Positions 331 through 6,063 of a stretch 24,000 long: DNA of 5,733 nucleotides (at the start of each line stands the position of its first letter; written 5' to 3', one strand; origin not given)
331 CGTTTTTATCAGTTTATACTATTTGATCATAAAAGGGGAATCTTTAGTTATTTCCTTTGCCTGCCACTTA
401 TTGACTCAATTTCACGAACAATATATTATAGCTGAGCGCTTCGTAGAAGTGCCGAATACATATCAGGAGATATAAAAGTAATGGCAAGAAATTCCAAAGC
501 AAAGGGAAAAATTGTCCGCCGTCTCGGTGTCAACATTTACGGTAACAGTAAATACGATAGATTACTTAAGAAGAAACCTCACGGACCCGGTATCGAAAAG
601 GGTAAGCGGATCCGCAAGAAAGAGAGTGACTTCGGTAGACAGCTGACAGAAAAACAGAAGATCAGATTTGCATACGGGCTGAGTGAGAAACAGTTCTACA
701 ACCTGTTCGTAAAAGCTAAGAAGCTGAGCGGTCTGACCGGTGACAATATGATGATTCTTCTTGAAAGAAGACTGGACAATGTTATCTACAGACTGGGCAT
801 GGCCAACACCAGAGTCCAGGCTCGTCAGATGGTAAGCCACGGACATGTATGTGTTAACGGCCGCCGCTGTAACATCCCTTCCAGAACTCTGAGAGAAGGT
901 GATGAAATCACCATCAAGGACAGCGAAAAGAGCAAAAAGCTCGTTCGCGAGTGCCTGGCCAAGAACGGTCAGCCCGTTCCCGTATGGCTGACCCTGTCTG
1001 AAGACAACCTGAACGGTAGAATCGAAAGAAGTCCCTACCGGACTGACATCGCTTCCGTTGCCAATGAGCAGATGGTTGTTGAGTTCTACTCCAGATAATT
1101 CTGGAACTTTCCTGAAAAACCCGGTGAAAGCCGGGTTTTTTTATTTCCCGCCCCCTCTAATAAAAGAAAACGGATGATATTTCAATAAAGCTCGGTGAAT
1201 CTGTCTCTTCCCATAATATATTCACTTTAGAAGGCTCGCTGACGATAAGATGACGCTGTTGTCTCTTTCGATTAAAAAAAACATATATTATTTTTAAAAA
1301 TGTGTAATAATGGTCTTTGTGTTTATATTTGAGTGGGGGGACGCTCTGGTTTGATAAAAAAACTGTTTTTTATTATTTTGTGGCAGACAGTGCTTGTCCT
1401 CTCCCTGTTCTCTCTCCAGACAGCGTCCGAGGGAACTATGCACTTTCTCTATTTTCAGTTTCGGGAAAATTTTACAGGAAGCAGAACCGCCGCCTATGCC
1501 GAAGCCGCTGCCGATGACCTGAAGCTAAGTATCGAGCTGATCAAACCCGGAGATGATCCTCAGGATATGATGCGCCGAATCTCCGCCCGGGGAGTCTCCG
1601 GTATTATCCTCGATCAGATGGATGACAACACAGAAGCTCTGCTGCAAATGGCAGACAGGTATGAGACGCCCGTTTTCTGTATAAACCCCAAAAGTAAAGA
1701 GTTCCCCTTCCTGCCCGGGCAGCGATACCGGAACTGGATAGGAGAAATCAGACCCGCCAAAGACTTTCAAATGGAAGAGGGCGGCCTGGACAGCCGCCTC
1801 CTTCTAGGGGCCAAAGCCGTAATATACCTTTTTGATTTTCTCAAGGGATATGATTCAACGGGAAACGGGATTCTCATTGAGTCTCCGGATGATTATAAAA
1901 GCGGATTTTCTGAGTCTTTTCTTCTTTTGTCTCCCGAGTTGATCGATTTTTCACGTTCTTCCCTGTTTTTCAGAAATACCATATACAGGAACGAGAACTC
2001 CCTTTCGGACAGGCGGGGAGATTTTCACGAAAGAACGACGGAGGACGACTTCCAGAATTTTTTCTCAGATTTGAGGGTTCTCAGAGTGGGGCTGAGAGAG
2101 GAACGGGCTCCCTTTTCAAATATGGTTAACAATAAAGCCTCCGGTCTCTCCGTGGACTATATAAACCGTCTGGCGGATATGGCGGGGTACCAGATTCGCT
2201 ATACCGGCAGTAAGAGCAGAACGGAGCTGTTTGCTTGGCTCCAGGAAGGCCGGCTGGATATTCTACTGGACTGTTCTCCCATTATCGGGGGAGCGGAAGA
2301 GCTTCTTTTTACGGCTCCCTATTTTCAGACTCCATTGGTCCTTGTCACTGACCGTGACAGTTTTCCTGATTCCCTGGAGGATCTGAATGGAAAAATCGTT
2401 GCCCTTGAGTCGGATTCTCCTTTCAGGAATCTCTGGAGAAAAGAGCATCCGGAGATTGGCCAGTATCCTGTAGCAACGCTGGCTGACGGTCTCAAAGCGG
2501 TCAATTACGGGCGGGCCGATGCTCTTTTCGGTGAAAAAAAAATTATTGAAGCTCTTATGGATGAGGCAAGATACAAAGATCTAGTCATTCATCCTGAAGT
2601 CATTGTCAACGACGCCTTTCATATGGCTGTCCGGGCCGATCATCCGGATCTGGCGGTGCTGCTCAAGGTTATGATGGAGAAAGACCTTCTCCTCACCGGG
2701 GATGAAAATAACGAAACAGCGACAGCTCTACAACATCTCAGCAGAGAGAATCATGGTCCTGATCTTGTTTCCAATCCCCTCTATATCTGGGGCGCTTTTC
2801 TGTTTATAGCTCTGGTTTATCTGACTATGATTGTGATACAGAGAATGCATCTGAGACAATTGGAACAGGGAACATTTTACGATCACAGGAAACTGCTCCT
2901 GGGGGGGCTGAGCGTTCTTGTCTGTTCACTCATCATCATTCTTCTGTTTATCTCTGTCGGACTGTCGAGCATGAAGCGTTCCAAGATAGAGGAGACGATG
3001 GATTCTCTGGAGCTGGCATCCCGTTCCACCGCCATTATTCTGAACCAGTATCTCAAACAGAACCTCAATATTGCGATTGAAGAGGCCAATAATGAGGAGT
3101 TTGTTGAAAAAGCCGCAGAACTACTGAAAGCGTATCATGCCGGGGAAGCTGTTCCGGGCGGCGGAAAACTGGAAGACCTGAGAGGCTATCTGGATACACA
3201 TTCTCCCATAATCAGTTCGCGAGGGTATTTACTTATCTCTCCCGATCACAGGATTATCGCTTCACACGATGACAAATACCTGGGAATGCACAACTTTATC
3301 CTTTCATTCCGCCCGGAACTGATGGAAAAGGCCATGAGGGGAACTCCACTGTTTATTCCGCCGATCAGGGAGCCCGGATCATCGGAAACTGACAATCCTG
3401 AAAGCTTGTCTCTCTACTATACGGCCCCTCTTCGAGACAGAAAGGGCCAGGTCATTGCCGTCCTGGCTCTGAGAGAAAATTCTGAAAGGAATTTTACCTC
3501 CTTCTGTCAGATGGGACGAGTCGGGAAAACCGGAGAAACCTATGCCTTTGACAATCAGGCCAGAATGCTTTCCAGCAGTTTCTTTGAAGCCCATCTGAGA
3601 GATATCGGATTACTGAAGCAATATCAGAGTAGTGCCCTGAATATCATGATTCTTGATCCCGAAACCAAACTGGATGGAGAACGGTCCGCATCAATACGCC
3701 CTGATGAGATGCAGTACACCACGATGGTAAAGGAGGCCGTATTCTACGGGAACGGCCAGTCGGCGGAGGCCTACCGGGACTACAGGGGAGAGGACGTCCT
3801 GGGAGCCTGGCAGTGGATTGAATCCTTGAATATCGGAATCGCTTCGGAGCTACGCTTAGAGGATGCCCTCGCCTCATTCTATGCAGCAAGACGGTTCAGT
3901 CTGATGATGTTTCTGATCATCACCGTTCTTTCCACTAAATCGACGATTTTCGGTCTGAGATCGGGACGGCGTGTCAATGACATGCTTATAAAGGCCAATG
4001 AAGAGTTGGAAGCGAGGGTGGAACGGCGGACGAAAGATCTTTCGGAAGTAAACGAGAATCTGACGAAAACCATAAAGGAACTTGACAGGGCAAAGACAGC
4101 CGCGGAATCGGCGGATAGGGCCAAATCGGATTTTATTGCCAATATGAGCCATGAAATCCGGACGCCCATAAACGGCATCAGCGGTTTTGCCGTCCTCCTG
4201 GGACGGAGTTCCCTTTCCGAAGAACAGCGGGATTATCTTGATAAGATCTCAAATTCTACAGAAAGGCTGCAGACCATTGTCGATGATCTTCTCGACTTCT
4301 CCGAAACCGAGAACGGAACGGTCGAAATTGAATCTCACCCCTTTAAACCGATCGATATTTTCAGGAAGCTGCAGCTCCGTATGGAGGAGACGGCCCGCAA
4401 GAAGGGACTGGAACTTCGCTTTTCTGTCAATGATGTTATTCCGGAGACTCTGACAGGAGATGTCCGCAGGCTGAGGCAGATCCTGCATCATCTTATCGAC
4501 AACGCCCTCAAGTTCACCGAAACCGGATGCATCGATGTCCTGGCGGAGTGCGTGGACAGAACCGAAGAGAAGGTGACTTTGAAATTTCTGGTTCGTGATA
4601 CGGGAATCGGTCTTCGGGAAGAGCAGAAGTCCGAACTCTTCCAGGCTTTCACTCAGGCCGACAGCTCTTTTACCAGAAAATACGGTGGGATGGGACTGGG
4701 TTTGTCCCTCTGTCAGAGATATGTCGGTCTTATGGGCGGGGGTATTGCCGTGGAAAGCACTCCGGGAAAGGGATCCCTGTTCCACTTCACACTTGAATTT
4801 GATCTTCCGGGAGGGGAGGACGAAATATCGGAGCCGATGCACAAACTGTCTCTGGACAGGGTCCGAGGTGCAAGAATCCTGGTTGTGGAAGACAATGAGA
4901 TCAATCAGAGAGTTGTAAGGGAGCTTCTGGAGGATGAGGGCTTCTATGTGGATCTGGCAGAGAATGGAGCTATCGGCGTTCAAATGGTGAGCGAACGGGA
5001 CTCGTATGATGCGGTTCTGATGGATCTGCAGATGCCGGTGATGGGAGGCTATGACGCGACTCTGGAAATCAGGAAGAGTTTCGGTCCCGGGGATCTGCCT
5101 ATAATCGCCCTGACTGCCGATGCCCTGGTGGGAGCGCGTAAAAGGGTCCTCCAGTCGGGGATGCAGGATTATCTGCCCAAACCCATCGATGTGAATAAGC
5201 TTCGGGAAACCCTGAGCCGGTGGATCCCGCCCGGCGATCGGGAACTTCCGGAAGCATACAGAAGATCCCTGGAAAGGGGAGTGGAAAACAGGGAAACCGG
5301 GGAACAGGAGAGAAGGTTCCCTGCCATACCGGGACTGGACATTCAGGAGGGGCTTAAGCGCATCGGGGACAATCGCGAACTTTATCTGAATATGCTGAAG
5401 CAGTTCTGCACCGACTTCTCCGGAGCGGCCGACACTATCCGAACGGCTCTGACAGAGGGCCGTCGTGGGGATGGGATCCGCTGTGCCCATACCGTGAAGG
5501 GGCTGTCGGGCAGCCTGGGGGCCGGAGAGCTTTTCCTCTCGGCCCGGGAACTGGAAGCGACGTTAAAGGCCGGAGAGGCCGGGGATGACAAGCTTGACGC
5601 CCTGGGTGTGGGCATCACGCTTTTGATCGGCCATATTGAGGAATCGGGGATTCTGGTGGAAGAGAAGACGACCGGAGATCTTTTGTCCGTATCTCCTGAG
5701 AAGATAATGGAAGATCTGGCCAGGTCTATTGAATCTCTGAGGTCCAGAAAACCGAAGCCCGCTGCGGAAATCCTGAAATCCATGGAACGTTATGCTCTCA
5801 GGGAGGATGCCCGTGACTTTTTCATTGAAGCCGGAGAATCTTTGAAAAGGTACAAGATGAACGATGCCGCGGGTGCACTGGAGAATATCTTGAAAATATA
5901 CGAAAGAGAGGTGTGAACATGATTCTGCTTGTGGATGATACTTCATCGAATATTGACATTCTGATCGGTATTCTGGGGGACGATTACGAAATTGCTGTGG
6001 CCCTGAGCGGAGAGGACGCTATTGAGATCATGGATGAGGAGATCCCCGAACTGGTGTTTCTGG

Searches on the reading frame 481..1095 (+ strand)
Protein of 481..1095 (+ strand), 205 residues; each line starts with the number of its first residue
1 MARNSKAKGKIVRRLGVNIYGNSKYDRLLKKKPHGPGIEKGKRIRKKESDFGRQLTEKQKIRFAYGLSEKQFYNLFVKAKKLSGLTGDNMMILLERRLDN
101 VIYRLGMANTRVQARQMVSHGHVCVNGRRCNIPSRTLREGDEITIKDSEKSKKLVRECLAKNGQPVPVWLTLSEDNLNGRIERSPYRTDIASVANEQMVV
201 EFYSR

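Call 12: search_protein_families(library=pfam, proteins=[window:481-1095:+], max_evalue=0.001)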
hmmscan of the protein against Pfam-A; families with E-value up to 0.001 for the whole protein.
window:481-1095:+ (205 aa): 4 families
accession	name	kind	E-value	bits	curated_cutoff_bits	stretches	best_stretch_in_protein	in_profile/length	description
PF01479.30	S4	-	1.2e-21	76.6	22.8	1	96-143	1-48/48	S4 domain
PF00163.24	Ribosomal_S4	-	3.2e-20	73.1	23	1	4-95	2-95/95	Ribosomal protein S4/S9 N-terminal domain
PF13275.11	S4_2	-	5.5e-05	23.4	24.6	1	98-148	10-60/65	S4 domain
PF22421.1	SYY_C-terminal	-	0.00099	19.4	27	0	98-143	21-66/83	Tyrosine--tRNA ligase SYY-like C-terminal domain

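Call 72: list_cluster_members(proteins=[P0001, window:481-1095:+, window:13480-14616:+, window:7461-8231:+, window:20040-21260:-])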
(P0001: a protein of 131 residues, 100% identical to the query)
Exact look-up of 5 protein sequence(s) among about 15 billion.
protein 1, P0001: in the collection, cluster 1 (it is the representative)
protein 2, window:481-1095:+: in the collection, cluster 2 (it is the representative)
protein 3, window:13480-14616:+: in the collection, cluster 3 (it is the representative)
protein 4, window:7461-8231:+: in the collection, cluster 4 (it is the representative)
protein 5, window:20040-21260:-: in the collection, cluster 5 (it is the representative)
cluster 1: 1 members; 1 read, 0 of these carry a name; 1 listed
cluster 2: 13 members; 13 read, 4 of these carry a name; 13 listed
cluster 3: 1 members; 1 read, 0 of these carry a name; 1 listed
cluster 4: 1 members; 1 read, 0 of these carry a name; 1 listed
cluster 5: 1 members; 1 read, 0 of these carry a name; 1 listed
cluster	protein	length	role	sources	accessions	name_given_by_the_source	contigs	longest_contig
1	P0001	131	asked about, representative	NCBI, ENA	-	-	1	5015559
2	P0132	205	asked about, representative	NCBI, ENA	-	-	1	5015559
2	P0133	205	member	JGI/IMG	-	small subunit ribosomal protein S4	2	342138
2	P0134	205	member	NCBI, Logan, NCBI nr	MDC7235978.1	MAG: 30S ribosomal protein S4 [Spirochaetales bacterium] | 30S ribosomal protein S4 [Spirochaetales bacterium]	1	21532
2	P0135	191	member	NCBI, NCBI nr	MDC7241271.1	MAG: 30S ribosomal protein S4, partial [Spirochaetales bacterium] | 30S ribosomal protein S4 [Spirochaetales bacterium]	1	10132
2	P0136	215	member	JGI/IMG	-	small subunit ribosomal protein S4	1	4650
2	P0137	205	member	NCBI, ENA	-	-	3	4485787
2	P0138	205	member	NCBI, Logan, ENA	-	-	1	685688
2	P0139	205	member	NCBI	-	-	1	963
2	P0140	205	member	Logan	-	-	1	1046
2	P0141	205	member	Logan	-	-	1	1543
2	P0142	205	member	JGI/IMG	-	-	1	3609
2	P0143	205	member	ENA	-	-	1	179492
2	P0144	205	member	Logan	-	-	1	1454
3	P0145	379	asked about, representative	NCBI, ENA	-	-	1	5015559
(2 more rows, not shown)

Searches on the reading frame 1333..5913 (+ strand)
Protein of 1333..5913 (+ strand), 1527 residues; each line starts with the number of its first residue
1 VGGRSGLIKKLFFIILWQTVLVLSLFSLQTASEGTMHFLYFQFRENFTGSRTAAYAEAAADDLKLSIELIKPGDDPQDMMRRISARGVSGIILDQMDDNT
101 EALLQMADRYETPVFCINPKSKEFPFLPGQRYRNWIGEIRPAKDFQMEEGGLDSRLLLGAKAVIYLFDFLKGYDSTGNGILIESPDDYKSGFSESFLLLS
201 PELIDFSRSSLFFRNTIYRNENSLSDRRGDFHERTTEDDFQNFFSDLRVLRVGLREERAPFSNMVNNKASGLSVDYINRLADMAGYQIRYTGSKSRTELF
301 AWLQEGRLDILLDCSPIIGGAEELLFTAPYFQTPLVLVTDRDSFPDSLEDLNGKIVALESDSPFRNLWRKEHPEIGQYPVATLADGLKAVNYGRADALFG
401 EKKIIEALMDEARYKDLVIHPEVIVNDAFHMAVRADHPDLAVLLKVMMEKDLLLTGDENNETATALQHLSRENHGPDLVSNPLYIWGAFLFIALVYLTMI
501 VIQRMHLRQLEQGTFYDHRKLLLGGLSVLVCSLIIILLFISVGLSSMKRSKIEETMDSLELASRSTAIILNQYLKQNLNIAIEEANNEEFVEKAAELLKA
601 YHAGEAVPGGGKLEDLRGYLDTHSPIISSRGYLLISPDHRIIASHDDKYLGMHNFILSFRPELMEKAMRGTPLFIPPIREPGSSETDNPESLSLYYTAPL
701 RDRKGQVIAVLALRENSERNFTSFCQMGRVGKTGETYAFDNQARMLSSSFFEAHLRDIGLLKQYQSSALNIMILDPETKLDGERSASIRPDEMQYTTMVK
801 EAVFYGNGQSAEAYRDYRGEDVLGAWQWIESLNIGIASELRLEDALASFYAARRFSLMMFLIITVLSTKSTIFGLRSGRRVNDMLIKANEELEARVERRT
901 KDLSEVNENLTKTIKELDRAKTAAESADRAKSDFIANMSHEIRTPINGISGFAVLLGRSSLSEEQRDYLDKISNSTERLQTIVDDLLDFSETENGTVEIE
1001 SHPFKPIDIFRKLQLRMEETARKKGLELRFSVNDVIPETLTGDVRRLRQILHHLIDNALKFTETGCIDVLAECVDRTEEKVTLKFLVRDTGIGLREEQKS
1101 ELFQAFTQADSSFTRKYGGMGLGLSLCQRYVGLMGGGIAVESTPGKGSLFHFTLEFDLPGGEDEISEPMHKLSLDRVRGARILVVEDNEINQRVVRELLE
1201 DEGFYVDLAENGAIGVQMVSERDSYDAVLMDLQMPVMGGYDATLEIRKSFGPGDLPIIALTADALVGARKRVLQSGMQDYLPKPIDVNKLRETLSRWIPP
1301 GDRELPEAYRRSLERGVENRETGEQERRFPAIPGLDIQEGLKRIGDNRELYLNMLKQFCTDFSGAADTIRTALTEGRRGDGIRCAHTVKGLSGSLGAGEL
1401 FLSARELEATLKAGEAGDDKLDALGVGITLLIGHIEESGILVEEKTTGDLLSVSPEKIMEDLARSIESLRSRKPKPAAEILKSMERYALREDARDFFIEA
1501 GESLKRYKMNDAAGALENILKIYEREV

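Call 12: search_protein_families(library=pfam, proteins=[window:1333-5913:+], max_evalue=0.001)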
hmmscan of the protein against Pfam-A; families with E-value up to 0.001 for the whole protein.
window:1333-5913:+ (1527 aa): 6 families
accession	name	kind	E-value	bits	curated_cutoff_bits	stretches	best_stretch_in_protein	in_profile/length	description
PF02518.31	HATPase_c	-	3.8e-25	88.9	26.4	1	1042-1156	1-109/111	Histidine kinase-, DNA gyrase B-, and HSP90-like ATPase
PF00072.30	Response_reg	-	6.3e-25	87.9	30.2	1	1182-1294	1-110/111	Response regulator receiver domain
PF00512.31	HisKA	-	7.9e-23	80.7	26.9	1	930-995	1-66/66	His Kinase A (phospho-acceptor) domain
PF00497.25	SBP_bac_3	-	9.8e-10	38.7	26.4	1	250-383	1-98/132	Bacterial extracellular solute-binding proteins, family 3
PF02743.24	dCache_1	-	6.4e-09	36.1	45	1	552-833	4-234/240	Cache domain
PF01627.28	Hpt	-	2.1e-08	34.7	24.6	1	1354-1417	2-65/84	Hpt domain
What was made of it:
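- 1333..5916 (+): Associated upstream membrane hybrid kinase (SBP_bac_3, dCache, HisKA, HATPase, REC, HPt). It is a possible second input to the same relay. Pfam (call 12).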
